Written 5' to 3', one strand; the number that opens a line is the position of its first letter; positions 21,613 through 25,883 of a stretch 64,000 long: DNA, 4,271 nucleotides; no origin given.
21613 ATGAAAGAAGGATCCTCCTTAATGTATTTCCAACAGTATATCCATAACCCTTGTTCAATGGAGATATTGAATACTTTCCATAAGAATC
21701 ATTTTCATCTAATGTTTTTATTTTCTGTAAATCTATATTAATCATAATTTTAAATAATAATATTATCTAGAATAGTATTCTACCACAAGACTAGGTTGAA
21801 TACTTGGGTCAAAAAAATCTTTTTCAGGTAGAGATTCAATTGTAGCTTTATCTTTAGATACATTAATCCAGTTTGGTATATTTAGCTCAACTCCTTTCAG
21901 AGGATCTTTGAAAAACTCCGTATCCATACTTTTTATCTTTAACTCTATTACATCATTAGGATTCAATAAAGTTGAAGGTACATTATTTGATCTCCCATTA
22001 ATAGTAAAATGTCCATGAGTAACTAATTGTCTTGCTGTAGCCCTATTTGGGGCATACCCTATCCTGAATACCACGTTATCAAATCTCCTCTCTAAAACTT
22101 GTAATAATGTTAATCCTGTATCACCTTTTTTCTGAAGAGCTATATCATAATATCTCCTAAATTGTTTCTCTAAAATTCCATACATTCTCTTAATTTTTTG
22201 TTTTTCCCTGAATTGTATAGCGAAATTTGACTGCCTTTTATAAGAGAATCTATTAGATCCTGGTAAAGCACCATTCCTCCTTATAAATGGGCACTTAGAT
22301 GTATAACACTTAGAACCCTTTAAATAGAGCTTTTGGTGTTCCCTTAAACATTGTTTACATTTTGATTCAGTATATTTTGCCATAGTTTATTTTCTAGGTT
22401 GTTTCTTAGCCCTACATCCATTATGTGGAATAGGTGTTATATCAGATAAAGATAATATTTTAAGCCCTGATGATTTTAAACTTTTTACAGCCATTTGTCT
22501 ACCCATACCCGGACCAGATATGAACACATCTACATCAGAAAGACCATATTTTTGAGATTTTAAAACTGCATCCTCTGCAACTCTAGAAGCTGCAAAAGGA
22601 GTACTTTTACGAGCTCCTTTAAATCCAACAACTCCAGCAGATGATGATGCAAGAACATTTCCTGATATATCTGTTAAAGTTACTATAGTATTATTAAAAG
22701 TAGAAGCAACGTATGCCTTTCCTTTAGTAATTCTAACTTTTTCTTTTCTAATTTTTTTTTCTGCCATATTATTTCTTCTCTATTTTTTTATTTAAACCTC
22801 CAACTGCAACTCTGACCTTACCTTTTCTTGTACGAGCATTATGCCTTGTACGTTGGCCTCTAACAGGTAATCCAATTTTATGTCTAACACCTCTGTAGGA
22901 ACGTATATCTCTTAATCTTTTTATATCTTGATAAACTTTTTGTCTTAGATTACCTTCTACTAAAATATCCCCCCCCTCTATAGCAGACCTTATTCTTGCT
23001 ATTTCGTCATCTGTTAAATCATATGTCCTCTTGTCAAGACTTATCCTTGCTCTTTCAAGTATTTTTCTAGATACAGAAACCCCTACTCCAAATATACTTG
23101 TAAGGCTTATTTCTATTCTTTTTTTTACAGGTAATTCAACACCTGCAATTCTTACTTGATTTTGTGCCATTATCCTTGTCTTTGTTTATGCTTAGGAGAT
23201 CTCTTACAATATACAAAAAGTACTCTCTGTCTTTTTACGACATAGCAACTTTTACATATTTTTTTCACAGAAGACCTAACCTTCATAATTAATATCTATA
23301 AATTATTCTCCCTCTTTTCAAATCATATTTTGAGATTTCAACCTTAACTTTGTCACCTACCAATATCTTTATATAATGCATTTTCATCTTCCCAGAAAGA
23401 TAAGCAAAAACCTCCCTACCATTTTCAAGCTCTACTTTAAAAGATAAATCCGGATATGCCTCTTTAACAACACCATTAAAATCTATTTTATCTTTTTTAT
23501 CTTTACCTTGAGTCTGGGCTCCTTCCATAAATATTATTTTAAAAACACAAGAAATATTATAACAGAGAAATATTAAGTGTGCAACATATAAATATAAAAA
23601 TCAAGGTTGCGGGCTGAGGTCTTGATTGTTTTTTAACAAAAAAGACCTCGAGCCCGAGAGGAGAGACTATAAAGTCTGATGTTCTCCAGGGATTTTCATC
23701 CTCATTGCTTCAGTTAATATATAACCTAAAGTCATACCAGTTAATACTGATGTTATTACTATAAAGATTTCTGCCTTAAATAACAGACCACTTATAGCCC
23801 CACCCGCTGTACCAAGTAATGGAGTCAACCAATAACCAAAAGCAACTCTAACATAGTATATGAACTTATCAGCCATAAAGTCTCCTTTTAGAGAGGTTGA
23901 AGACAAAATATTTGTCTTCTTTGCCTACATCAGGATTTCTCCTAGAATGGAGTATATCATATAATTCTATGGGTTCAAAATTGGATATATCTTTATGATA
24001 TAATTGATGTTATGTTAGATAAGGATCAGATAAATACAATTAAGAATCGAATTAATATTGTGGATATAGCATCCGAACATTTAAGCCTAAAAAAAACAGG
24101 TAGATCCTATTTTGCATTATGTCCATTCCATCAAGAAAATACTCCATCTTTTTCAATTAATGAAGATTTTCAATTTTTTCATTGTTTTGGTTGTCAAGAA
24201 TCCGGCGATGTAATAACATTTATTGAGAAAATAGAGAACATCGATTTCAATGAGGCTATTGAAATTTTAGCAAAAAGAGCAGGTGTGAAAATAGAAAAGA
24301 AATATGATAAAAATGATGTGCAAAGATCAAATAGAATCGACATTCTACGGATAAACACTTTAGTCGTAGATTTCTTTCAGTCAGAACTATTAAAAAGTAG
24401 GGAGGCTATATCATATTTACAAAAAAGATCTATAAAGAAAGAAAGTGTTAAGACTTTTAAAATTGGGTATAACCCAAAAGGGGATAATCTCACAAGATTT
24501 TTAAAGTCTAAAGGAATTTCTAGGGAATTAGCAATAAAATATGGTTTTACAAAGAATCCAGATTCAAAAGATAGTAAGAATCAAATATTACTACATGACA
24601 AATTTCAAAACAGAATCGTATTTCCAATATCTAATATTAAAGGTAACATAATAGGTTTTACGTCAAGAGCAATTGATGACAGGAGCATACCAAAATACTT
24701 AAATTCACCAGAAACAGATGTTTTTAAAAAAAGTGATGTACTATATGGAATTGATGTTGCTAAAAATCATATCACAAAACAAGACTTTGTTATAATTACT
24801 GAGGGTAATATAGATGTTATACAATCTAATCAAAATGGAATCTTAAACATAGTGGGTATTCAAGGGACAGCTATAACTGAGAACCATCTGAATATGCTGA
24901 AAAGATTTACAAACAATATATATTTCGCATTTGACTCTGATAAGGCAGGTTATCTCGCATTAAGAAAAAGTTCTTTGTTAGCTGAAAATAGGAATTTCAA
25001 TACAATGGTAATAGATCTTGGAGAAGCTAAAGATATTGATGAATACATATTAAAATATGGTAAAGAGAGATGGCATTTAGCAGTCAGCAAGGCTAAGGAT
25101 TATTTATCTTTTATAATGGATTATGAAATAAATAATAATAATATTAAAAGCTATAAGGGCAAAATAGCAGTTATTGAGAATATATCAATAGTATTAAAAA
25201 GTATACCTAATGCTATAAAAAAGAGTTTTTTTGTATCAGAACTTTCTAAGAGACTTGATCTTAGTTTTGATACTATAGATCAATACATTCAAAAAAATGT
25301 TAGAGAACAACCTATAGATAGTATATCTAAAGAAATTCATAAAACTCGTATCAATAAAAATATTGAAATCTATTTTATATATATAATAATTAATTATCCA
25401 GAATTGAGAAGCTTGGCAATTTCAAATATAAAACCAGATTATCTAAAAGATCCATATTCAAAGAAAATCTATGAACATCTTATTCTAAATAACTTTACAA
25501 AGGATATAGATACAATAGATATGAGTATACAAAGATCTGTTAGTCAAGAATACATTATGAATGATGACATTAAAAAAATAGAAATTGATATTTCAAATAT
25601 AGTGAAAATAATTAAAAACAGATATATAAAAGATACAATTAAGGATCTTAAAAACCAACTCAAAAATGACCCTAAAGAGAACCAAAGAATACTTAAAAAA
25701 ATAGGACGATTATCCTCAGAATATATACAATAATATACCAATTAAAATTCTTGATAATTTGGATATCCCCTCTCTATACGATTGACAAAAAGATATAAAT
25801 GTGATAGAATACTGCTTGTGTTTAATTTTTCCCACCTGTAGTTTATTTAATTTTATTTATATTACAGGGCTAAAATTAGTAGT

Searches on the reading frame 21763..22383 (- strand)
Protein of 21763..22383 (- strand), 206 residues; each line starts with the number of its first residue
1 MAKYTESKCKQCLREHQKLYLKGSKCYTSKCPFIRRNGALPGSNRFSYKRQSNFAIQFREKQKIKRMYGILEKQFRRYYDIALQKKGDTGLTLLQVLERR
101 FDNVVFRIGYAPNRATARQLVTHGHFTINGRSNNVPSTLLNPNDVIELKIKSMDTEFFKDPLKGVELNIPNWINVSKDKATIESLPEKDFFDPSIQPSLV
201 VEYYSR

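Call 17: search_protein_families(library=pfam, proteins=[window:21763-22383:-], max_evalue=0.001)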
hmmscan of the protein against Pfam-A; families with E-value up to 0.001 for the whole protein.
window:21763-22383:- (206 aa): 2 families
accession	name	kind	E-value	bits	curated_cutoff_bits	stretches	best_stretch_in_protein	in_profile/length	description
PF00163.24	Ribosomal_S4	-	8.6e-24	84.5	23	1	3-98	1-95/95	Ribosomal protein S4/S9 N-terminal domain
PF01479.30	S4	-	1.9e-13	50.3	22.8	1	99-146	1-48/48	S4 domain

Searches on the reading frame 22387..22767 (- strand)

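Call 17: search_protein_families(library=pfam, proteins=[window:22387-22767:-], max_evalue=0.001)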
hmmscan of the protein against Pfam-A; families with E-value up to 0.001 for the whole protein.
window:22387-22767:- (126 aa): 1 family
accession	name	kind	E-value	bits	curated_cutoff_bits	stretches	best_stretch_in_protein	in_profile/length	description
PF00411.24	Ribosomal_S11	-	3.7e-38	130.8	25.1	1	16-125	1-110/110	Ribosomal protein S11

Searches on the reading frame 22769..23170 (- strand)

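Call 17: search_protein_families(library=pfam, proteins=[window:22769-23170:-], max_evalue=0.001)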
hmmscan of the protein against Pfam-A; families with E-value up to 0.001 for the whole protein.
window:22769-23170:- (133 aa): 1 family
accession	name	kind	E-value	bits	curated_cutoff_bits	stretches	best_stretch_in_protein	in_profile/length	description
PF00416.27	Ribosomal_S13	-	1.1e-30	107.1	31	1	7-114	1-128/128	Ribosomal protein S13/S18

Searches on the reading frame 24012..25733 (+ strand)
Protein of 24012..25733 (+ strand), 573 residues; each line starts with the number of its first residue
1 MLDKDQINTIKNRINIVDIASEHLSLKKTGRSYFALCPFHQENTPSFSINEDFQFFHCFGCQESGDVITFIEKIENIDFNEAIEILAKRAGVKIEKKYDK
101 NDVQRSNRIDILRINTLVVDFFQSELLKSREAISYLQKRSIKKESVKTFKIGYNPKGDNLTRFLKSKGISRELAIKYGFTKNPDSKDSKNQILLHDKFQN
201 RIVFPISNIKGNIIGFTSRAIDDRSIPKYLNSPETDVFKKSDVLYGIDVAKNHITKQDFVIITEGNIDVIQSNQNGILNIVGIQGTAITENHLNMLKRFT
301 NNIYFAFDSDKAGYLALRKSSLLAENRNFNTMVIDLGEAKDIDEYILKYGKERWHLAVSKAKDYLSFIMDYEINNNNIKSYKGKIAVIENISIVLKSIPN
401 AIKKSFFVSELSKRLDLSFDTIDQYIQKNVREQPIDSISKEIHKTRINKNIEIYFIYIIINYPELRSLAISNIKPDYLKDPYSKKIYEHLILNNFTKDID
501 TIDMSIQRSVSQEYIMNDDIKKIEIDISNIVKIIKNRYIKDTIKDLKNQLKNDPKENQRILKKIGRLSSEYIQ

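Call 16: search_protein_families(library=pfam, proteins=[window:24012-25733:+], max_evalue=0.001)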
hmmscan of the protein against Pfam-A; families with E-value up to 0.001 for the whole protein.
window:24012-25733:+ (573 aa): 7 families
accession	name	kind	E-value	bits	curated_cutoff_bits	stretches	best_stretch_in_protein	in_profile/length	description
PF01807.25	Zn_ribbon_DnaG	-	2.9e-36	123.6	24.9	1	4-97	3-96/98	CHC2 zinc finger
PF08275.17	DNAG_N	-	1.9e-35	122.2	26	1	121-251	1-128/128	DNA primase catalytic core, N-terminal domain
PF13155.12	Toprim_2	-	1.8e-15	57.5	22.1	1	261-346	1-88/88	Toprim-like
PF13662.12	Toprim_4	-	8.4e-11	42.4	25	1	260-321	3-71/85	Toprim domain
PF01751.28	Toprim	-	1.8e-07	31.6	23.1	1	260-321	2-77/96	Toprim domain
PF10410.14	DnaB_bind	-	1.9e-05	25.2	20.6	1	367-419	3-55/56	DnaB-helicase binding domain of primase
PF13362.12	Toprim_3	-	0.00088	20.1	27.2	0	260-352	2-95/95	Toprim domain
